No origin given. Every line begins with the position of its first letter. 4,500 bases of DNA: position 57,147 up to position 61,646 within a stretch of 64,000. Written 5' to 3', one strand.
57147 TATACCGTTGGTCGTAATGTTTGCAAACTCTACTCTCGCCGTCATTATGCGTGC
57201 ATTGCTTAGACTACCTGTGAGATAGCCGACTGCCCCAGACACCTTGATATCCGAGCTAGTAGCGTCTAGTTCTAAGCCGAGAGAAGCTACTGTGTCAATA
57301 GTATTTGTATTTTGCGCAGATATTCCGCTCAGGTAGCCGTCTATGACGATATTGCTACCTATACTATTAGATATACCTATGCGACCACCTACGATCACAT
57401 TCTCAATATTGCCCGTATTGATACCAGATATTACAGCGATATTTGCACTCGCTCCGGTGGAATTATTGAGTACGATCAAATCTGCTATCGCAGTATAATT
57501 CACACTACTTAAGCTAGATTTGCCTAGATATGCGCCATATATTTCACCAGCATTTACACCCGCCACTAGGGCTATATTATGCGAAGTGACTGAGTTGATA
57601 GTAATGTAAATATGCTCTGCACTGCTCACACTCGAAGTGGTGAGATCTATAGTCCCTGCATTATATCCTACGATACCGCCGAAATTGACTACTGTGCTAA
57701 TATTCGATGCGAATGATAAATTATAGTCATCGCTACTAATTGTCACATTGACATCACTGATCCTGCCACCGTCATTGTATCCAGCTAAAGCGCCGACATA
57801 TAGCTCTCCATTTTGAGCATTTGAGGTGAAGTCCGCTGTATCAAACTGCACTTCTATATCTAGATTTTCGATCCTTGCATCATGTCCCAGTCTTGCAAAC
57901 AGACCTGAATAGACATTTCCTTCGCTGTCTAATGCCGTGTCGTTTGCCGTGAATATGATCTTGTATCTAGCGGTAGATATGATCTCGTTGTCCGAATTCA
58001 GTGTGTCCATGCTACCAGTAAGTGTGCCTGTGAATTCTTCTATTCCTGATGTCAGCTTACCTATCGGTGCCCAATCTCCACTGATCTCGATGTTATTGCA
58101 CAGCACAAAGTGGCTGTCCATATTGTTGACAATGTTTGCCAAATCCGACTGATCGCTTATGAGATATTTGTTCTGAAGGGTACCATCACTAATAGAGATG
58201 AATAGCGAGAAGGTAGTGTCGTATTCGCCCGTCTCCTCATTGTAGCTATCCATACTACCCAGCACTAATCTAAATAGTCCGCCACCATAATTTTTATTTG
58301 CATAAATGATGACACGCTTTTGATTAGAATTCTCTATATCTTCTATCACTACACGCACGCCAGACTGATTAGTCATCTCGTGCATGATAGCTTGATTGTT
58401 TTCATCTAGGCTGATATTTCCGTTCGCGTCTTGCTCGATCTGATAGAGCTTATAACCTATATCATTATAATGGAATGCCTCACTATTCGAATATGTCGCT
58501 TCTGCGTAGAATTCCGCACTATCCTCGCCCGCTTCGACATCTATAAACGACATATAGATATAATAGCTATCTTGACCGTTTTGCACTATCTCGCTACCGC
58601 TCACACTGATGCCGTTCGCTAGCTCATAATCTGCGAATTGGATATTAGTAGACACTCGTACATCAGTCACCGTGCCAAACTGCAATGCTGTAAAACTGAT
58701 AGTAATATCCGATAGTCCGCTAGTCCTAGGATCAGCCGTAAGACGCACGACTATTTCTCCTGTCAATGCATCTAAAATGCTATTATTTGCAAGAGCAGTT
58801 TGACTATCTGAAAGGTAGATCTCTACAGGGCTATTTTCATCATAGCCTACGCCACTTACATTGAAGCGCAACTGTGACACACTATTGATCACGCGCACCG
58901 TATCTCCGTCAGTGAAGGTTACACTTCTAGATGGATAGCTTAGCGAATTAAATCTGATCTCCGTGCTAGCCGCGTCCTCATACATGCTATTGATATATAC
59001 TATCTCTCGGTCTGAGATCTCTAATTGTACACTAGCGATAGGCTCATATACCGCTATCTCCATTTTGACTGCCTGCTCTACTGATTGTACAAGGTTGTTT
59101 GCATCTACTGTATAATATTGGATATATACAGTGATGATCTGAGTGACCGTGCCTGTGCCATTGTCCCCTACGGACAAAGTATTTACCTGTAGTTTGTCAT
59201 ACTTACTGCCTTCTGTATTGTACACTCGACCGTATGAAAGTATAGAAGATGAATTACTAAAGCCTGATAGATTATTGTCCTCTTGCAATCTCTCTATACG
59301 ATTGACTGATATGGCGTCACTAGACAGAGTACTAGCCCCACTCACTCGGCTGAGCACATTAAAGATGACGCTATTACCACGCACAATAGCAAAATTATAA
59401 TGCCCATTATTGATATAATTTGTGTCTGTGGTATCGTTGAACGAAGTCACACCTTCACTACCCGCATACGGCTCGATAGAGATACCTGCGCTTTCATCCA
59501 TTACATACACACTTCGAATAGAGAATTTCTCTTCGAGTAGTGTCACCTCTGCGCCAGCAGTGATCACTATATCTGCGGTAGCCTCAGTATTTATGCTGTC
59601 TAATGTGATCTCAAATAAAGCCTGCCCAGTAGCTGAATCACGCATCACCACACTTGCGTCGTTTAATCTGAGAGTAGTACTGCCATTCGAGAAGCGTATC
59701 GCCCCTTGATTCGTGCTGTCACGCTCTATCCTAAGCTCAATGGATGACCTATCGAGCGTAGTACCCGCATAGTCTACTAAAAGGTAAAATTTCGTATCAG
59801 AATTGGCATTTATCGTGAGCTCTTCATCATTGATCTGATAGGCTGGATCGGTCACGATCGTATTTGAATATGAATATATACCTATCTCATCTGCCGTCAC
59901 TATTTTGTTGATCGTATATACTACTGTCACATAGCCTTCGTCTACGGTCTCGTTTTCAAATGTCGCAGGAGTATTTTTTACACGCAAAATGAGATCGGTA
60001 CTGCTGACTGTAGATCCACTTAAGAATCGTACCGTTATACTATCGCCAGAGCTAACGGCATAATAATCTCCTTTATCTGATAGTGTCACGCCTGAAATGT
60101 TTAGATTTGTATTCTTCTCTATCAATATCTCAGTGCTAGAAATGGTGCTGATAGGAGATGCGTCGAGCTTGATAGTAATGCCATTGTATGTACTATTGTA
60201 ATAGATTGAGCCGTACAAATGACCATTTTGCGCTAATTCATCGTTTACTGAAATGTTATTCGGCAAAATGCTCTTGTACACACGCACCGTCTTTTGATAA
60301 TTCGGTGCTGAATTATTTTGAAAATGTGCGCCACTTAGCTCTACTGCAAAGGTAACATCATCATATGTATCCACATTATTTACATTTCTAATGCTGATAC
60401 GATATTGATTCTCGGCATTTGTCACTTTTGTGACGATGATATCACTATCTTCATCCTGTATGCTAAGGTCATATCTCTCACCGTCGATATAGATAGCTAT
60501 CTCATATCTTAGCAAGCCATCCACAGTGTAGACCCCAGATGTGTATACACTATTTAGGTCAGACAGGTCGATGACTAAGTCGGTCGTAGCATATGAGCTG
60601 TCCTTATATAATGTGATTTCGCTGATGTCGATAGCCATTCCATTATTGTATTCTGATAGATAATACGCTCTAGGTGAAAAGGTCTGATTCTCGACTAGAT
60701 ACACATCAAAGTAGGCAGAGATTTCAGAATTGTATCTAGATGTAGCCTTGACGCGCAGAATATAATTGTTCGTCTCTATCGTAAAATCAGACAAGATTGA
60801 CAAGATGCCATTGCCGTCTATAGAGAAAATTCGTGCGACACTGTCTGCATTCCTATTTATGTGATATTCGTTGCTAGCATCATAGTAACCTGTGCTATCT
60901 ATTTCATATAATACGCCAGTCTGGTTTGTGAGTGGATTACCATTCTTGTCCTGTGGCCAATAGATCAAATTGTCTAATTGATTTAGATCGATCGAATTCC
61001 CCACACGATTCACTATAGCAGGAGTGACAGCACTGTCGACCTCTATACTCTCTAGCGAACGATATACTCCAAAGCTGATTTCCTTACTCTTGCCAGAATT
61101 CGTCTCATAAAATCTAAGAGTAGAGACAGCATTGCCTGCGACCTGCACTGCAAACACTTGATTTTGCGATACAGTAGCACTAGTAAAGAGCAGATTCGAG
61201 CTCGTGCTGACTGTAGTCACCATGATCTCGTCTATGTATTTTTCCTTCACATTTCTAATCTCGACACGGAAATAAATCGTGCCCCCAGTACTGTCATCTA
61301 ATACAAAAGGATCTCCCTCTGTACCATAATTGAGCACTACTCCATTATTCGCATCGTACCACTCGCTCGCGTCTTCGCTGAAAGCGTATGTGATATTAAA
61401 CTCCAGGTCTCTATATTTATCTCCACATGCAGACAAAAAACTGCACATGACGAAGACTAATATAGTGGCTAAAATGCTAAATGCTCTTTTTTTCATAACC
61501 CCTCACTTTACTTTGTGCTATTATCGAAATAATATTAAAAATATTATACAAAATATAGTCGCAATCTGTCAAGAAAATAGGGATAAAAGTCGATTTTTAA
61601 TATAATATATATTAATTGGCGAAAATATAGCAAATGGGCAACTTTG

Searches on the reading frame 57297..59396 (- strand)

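Call 86: search_protein_families(library=pfam, proteins=[window:57297-59396:-], max_evalue=10)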
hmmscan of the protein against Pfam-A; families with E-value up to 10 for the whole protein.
window:57297-59396:- (700 aa): 1 family
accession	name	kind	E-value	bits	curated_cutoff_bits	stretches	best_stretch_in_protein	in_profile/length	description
PF07581.17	Glug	-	0.013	16.3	20.5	2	532-553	3-25/28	The GLUG motif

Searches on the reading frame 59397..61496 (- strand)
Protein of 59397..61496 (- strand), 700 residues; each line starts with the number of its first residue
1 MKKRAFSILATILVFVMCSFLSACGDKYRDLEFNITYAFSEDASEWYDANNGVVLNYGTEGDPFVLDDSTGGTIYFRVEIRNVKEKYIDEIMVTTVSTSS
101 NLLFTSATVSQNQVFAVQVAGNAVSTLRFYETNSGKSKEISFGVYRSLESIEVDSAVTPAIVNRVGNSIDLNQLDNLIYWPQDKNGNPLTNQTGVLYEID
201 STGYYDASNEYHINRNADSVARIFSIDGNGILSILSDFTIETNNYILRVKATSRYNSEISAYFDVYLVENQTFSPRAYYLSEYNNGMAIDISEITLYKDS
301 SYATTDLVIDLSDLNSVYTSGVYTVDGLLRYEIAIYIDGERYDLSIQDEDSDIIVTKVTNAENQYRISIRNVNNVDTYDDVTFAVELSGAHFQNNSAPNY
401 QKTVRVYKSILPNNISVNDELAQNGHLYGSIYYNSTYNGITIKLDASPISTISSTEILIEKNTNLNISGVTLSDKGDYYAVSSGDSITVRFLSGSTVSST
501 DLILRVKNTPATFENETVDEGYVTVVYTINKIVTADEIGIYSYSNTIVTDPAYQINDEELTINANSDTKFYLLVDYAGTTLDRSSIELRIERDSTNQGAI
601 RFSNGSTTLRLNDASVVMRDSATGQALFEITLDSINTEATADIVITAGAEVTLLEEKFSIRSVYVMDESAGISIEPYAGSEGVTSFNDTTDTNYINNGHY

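Call 69: find_homologous_proteins(query=window:59397-61496:-, max_evalue=0.001)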
Query window:59397-61496:- (700 aa): 1 proteins with E <= 0.001 among 8000 candidates.
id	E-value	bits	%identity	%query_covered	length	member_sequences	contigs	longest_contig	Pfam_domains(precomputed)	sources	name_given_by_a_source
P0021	3.0e-264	896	93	63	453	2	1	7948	-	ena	-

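Call 86: search_protein_families(library=pfam, proteins=[window:59397-61424:-], max_evalue=10)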
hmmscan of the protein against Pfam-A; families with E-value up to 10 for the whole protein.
window:59397-61424:- (676 aa): 0 families

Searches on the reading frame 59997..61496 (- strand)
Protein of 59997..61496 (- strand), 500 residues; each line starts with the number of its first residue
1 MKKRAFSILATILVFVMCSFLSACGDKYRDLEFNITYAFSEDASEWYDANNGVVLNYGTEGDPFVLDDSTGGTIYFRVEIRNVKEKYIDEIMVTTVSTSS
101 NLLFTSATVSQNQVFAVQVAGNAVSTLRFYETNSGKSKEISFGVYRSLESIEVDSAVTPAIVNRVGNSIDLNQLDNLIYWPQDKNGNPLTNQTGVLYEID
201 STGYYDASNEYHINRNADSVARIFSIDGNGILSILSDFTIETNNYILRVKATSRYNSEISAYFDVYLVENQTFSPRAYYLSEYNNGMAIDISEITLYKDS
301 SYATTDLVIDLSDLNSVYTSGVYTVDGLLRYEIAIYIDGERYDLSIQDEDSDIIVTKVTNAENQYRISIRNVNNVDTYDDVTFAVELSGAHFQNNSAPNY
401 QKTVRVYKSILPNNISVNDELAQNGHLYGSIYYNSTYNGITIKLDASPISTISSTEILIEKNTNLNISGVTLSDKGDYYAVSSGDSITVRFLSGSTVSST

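Call 75: find_related_loci(query=window:59997-61496:-, collection=metagenome_contigs, flank=1500)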
Query window:59997-61496:- (500 aa) in metagenome_contigs; peptide patterns used: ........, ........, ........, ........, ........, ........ (x = any residue, [..] = any of these).
56 stretches matched a pattern, but none encodes a relative of the query by tblastn (E <= 1e-3).
